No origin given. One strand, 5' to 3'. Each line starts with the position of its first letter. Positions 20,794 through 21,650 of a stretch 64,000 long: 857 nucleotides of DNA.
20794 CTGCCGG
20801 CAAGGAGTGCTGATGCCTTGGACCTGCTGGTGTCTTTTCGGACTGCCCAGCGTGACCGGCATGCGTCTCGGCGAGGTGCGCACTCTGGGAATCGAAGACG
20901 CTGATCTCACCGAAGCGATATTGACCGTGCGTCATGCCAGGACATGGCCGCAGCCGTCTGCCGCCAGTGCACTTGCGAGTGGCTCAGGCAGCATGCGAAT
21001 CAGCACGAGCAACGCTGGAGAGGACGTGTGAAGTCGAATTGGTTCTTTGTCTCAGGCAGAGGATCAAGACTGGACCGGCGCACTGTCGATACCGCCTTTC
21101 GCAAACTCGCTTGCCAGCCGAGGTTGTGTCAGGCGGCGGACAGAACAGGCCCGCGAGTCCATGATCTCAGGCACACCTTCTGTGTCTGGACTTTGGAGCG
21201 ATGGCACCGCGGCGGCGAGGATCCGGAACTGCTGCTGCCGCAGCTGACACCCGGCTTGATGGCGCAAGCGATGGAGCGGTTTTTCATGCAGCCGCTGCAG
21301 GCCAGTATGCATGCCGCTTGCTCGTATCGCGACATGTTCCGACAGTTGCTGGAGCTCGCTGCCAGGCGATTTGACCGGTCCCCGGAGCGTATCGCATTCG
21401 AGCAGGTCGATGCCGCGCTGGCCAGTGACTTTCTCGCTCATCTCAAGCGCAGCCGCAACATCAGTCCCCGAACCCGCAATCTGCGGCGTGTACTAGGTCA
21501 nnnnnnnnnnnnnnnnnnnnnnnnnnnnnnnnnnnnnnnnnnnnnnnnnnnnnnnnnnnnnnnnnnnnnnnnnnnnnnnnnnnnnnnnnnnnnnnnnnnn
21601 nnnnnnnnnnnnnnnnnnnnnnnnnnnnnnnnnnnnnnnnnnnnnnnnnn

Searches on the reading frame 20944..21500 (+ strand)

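Call 54: search_protein_families(library=pfam, proteins=[window:20944-21500:+], max_evalue=0.01)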
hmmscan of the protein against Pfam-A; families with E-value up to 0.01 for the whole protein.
window:20944-21500:+ (185 aa): 1 family
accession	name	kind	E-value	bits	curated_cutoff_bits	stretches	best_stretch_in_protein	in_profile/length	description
PF00589.27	Phage_integrase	-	3.4e-07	30.7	27.1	1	11-85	76-142/172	Phage integrase family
